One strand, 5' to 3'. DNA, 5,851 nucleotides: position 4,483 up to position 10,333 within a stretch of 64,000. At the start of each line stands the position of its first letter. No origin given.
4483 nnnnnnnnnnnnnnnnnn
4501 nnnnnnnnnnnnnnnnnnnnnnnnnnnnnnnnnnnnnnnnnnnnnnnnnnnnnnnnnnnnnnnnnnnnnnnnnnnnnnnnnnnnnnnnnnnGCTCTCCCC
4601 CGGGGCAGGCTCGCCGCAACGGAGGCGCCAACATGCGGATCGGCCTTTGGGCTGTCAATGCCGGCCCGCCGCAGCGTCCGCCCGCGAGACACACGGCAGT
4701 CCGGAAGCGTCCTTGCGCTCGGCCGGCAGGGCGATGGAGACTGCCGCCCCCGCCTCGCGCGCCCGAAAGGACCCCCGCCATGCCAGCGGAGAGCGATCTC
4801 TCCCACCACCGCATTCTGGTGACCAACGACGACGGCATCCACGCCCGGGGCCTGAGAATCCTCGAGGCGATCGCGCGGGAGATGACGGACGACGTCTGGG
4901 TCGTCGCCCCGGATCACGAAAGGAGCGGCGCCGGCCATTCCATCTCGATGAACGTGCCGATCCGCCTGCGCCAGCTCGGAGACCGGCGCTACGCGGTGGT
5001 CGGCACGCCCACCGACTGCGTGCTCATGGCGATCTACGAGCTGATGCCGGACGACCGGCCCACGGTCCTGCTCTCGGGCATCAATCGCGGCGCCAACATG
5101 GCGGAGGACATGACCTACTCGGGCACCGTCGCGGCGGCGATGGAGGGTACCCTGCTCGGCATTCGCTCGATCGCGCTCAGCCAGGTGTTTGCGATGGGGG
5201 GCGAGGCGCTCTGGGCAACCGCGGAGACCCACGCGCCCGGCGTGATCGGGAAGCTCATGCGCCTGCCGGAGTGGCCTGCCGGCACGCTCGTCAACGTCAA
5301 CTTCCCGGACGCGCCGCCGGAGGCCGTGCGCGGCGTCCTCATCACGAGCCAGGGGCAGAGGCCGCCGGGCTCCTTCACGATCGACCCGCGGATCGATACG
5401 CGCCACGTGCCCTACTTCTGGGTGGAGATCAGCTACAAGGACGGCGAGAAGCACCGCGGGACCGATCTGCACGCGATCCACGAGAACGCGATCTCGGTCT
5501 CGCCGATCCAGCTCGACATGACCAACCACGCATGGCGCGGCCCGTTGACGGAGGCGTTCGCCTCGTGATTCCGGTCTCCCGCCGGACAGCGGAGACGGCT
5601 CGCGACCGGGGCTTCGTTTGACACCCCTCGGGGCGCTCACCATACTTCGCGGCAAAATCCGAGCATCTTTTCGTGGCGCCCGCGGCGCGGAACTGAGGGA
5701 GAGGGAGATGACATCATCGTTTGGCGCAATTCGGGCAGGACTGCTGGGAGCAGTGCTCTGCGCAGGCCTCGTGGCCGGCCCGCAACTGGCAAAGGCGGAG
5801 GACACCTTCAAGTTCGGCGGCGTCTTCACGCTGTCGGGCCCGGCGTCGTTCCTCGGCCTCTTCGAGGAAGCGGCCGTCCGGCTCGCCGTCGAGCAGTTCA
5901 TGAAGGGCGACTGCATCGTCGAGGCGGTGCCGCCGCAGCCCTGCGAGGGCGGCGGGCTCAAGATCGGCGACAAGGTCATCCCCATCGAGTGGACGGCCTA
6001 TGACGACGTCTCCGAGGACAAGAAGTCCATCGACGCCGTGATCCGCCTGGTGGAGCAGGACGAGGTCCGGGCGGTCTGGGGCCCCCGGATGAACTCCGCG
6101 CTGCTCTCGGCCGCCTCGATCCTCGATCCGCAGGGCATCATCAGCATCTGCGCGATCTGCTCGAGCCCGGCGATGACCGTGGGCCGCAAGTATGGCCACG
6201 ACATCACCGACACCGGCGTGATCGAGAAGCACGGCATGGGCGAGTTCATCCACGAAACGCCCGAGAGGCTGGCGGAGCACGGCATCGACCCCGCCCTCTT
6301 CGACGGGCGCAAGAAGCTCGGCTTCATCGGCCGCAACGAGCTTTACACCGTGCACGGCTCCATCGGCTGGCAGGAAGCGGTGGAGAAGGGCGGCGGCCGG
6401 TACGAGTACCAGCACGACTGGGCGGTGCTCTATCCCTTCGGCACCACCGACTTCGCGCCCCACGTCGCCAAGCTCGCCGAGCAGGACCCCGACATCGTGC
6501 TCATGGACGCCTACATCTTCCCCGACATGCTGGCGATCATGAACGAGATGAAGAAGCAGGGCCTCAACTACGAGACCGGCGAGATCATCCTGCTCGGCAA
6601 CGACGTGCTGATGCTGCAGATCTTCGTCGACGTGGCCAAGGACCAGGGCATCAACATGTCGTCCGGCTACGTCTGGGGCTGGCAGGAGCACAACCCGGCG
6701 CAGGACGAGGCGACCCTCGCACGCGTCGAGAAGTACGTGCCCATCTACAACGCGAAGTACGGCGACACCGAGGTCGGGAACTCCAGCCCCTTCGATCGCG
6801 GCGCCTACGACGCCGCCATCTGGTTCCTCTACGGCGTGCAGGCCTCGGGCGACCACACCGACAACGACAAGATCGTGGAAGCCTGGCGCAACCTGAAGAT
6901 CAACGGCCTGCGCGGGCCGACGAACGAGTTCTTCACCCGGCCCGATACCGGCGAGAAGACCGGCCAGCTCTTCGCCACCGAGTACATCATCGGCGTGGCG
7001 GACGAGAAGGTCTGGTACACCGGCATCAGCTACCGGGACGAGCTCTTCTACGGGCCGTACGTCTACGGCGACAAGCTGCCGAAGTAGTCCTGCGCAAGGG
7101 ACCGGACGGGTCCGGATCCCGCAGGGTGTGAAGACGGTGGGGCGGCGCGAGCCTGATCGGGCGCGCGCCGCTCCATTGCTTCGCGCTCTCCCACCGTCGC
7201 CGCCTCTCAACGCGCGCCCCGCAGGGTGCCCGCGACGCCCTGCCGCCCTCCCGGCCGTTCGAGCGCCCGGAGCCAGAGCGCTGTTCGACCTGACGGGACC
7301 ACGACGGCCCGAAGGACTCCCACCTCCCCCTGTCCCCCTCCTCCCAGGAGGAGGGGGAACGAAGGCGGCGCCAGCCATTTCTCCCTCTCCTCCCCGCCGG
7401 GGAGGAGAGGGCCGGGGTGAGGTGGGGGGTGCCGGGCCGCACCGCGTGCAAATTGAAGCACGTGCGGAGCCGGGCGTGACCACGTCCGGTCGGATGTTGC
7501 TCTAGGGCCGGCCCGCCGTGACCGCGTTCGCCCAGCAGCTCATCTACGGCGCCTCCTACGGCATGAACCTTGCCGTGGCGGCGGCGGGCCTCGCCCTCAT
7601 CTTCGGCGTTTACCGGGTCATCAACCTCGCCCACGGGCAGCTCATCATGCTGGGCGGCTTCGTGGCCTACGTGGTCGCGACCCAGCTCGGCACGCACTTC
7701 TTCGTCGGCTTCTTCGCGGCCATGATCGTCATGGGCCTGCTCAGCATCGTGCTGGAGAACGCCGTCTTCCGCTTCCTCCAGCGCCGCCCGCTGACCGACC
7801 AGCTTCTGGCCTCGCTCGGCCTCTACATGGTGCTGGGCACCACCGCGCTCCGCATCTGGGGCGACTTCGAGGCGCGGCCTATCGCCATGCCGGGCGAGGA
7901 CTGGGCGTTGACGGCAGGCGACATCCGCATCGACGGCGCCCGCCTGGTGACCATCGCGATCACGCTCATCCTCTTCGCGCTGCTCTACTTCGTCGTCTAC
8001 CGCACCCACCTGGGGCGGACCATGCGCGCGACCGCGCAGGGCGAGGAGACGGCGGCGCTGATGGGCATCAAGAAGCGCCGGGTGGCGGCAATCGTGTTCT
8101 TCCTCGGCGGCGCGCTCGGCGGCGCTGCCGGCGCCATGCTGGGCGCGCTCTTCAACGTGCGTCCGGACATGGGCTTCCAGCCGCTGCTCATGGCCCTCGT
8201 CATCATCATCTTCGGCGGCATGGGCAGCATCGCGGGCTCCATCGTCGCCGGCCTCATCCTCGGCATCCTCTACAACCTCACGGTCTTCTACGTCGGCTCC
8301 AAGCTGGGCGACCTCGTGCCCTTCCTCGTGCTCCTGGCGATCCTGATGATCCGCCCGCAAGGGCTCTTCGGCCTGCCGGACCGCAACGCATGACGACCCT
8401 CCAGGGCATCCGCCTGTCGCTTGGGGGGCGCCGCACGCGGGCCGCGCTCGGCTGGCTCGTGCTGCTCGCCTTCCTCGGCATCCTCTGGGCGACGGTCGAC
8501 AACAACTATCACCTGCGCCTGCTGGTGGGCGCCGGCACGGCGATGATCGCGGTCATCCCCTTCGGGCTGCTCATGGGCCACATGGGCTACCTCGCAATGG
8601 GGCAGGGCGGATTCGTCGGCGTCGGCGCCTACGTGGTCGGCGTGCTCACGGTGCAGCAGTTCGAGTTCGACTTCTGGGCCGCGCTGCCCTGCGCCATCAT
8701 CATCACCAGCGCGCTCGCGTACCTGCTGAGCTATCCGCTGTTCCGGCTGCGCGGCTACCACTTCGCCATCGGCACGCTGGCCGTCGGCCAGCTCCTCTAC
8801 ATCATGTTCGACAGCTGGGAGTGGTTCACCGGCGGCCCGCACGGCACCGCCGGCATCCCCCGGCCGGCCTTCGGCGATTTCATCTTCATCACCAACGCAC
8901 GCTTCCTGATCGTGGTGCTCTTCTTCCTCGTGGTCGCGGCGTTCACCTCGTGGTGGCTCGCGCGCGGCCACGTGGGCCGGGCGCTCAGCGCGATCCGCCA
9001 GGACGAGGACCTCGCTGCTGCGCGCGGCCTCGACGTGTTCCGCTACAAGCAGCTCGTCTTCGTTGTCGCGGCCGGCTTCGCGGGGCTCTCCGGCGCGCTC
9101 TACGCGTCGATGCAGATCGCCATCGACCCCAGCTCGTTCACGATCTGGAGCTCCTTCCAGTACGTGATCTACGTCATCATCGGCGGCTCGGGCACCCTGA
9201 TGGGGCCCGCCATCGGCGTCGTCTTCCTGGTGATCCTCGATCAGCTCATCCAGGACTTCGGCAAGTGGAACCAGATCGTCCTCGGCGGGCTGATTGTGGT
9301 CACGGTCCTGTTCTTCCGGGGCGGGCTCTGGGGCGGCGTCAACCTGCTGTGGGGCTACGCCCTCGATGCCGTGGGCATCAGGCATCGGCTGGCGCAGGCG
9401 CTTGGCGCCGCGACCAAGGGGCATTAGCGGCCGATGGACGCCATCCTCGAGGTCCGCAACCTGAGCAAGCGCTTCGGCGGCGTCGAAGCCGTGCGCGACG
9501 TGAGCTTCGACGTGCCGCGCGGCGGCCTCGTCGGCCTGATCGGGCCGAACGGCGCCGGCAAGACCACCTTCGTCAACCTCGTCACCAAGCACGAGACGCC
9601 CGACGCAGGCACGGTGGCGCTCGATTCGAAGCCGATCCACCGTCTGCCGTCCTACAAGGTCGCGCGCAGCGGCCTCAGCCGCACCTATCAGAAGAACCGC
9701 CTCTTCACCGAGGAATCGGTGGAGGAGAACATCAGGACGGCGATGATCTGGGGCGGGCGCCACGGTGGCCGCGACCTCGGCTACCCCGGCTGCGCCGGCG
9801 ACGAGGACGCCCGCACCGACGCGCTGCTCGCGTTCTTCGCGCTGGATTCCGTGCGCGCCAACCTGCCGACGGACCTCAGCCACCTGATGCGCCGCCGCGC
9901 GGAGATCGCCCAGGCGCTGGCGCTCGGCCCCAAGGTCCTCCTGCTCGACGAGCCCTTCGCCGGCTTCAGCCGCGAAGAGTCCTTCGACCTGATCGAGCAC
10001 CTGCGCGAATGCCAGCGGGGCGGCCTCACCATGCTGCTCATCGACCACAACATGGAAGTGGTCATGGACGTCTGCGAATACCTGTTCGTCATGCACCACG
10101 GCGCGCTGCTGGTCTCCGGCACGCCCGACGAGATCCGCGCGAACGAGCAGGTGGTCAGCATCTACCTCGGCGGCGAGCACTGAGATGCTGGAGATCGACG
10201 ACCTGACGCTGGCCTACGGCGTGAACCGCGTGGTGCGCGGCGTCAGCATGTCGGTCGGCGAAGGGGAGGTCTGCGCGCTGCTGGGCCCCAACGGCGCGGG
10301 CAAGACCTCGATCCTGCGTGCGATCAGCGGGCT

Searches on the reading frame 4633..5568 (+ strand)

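Call 79: search_protein_families(library=pfam, proteins=[window:4633-5568:+], max_evalue=0.00001)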
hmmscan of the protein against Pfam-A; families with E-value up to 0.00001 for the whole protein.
window:4633-5568:+ (311 aa): 1 family
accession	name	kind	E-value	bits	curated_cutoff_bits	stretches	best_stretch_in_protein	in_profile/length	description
PF01975.23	SurE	-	3e-57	193.9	22.1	1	61-243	1-185/189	Survival protein SurE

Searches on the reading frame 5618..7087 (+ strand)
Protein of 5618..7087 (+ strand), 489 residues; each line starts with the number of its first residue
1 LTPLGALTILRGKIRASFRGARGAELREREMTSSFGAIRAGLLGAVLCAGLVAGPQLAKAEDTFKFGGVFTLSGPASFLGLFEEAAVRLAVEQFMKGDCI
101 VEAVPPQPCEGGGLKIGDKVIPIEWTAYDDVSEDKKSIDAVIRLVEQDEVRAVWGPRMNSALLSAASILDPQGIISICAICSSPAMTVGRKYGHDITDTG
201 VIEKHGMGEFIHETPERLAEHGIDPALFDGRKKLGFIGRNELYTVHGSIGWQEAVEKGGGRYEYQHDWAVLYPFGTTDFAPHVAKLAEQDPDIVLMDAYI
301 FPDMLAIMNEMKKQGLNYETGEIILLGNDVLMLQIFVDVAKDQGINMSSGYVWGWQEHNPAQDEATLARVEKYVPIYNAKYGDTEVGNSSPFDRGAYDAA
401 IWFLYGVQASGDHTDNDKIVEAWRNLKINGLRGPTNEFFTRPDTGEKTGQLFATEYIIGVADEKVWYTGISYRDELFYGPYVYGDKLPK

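Call 79: search_protein_families(library=pfam, proteins=[window:5618-7087:+], max_evalue=0.00001)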
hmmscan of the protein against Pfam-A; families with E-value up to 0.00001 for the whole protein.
window:5618-7087:+ (489 aa): 1 family
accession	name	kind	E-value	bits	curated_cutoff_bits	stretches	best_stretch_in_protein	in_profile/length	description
PF13458.12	Peripla_BP_6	-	7.2e-31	108.5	31.7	1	64-437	2-322/343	Periplasmic binding protein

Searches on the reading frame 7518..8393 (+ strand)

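Call 79: search_protein_families(library=pfam, proteins=[window:7518-8393:+], max_evalue=0.00001)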
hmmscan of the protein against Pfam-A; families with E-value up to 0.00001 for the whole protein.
window:7518-8393:+ (291 aa): 1 family
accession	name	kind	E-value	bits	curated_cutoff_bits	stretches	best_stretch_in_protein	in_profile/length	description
PF02653.21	BPD_transp_2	-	2.2e-38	132.4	26.8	1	8-276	2-269/269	Branched-chain amino acid transport system / permease component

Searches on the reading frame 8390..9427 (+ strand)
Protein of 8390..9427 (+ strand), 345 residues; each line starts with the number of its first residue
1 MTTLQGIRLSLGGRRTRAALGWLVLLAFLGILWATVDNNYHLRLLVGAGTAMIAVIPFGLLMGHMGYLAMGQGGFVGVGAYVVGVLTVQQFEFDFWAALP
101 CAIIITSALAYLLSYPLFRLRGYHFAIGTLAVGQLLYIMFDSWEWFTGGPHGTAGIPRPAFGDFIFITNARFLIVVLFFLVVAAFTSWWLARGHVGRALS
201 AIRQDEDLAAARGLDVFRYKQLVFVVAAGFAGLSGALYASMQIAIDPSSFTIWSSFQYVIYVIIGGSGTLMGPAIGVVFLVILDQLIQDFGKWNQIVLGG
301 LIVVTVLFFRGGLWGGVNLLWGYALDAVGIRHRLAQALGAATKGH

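Call 79: search_protein_families(library=pfam, proteins=[window:8390-9427:+], max_evalue=0.00001)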
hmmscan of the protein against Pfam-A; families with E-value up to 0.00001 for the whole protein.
window:8390-9427:+ (345 aa): 1 family
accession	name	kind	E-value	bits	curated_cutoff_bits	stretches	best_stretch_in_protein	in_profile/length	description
PF02653.21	BPD_transp_2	-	1.4e-44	152.7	26.8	1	42-305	3-268/269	Branched-chain amino acid transport system / permease component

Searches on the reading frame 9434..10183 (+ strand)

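Call 79: search_protein_families(library=pfam, proteins=[window:9434-10183:+], max_evalue=0.00001)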
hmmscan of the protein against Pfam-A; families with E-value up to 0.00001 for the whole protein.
window:9434-10183:+ (249 aa): 2 families
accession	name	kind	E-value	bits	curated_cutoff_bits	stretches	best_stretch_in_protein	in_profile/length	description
PF00005.33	ABC_tran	-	1.8e-29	103.5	25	1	21-176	2-137/137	ABC transporter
PF12399.14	BCA_ABC_TP_C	-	2.3e-08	33.9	25.5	1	226-249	3-26/27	Branched-chain amino acid ATP-binding cassette transporter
